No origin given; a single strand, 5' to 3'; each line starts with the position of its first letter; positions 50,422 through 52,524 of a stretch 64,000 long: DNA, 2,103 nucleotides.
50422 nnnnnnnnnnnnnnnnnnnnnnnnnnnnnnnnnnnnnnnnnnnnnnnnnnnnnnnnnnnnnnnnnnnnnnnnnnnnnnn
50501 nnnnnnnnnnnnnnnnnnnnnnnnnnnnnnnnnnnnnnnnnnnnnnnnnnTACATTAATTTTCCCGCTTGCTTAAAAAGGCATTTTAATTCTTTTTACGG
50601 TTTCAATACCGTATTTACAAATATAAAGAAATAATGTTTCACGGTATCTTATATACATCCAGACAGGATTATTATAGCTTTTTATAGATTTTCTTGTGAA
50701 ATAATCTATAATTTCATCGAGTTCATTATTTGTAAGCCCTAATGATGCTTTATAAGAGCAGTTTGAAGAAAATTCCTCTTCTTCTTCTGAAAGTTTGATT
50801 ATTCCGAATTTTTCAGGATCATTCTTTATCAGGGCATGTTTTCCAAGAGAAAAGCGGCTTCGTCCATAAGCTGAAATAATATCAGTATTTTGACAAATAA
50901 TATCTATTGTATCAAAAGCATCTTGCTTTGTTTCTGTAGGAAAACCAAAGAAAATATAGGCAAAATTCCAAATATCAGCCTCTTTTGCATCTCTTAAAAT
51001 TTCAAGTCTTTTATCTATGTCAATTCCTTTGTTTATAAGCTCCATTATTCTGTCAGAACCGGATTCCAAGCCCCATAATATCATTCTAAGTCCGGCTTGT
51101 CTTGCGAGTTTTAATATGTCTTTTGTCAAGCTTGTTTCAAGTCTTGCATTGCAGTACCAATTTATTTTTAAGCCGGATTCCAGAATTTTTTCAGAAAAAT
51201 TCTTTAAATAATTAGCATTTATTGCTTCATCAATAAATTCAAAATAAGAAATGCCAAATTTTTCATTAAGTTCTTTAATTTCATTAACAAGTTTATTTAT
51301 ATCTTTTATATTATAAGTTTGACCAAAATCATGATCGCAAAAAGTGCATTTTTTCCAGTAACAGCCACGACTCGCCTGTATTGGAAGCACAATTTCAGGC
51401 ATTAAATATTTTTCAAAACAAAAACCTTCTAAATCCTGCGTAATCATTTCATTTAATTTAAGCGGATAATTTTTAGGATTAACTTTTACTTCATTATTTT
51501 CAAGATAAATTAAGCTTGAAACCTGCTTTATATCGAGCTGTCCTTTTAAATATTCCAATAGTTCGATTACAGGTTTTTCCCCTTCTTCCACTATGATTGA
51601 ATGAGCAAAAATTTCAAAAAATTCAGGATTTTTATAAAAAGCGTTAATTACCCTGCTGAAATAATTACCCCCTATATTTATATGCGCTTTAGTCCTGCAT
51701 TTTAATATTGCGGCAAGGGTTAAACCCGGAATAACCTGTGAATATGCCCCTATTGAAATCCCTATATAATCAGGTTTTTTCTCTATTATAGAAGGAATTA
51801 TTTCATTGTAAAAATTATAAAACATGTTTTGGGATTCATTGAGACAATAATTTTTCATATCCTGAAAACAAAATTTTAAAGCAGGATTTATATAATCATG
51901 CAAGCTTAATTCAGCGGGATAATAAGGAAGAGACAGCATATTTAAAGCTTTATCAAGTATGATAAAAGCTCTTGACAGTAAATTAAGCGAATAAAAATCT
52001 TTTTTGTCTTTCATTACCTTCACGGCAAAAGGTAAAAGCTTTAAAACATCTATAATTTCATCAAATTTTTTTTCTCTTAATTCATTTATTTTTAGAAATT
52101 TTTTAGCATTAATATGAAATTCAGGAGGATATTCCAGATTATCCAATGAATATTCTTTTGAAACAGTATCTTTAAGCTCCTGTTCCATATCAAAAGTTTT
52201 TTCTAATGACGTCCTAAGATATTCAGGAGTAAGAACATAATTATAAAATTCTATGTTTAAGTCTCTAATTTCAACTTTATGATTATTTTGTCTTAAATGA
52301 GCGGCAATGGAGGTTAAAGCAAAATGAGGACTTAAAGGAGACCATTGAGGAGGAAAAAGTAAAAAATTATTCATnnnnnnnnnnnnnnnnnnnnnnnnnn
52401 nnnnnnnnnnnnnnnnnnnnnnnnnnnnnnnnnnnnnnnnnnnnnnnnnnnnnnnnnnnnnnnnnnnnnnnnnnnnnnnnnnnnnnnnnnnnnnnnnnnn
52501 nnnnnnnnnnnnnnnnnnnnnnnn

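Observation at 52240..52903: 57-nt perfect inverted repeat across the 5' ends of the two rSAM genes: gene conversion and a possible invertible 550-nt promoter/leader segment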

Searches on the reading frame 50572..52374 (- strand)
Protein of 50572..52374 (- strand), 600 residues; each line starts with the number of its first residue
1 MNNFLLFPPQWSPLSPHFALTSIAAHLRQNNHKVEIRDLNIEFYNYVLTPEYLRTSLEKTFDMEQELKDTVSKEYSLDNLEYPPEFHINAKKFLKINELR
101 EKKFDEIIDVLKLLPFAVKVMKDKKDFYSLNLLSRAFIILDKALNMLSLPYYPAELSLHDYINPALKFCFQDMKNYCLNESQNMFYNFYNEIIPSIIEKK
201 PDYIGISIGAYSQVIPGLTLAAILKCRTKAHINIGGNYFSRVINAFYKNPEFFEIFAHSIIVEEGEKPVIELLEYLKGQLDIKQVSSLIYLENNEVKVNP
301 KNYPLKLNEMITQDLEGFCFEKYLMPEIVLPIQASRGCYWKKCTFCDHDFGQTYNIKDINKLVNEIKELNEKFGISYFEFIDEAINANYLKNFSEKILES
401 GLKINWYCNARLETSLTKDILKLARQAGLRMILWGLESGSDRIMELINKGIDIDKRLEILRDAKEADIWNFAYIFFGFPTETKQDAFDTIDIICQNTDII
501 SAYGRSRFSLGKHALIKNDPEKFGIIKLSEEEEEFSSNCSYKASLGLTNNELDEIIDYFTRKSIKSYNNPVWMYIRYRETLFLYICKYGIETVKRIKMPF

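Call 6: search_protein_families(library=pfam, proteins=[window:50572-52374:-], max_evalue=0.01)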
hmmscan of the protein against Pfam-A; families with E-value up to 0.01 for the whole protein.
window:50572-52374:- (600 aa): 2 families
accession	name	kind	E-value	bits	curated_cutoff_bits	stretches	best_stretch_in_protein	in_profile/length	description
PF04055.27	Radical_SAM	-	2.6e-17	63.9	29.5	1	334-491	3-164/166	Radical SAM superfamily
PF02310.24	B12-binding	-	0.0048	17.2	32.1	0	190-240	41-92/121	B12 binding domain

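Call 7: search_protein_families(library=ncbifam, proteins=[window:50572-52374:-], max_evalue=0.01)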
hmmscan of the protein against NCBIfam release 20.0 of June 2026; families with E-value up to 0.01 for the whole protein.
window:50572-52374:- (600 aa): 19 families
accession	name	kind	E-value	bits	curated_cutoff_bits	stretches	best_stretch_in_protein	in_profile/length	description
TIGR03975.1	rSAM_ocin_1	subfamily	9.9e-34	116.8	281.85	1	177-531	105-465/606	RiPP maturation radical SAM C-methyltransferase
TIGR04479.1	bcpD_PhpK_rSAM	subfamily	7.6e-33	113.6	600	1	158-495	67-408/504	PhpK family radical SAM P-methyltransferase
TIGR02026.1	BchE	equivalog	3e-25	89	481.35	1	259-492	118-361/497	magnesium-protoporphyrin IX monomethyl ester anaerobic oxidative cyclase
NF050148.1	rSAM_ApyD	equivalog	3.6e-23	81.8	750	1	187-495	61-365/645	RiPP biosynthesis radical SAM protein ApyD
TIGR04072.2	rSAM_ladder_B12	equivalog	2.1e-21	76.1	360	1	220-493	89-346/443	lipid biosynthesis B12-binding/radical SAM protein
TIGR03471.1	HpnJ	equivalog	1.2e-19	70.6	577.6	1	322-495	187-364/472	hopanoid biosynthesis associated radical SAM protein HpnJ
TIGR04014.1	B12_SAM_MJ_0865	equivalog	4.6e-19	68.5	360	1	256-494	89-334/434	methyl-coenzyme M reductase glutamine C-methyltransferase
TIGR04385.1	B12_rSAM_cofa1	equivalog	3.2e-15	56.3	450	1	183-500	44-368/438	B12 lower ligand biosynthesis radical SAM protein BzaD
TIGR04013.1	B12_SAM_MJ_1487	hypoth_equivalog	1e-13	50.9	251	2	417-494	253-331/382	TIGR04013 family B12-binding domain/radical SAM domain-containing protein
TIGR04367.1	HpnR_B12_rSAM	equivalog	1.5e-13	50.2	650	1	196-469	56-326/490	hopanoid C-3 methylase HpnR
NF038361.1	rSAM_Sden_1168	equivalog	1.2e-12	47.2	575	1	319-488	272-443/560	Sden_1168 family B12-binding radical SAM P-methyltransferase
NF040542.1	rSAM_RCCLKC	equivalog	1.7e-11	44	450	1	187-476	35-331/423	arsinothricin biosynthesis radical SAM protein ArsL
NF033070.1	rSAM_AprD4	equivalog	2.5e-08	33.2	500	1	325-494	188-364/456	AprD4 family radical SAM diol-dehydratase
NF045585.1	rSAM_slr0320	equivalog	4.3e-08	32.1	775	1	322-480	227-391/511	photosystem II high light acclimation radical SAM protein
TIGR04295.1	B12_rSAM_oligo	hypoth_equivalog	5.2e-08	32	400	1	260-452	127-317/422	TIGR04295 family B12-binding domain-containing radical SAM protein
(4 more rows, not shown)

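Call 9: find_encoding_contigs(protein=window:50572-52374:-, flank=10000, max_places=10)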
Protein window:50572-52374:- (600 aa): no gene with exactly this product is on record in the collection.
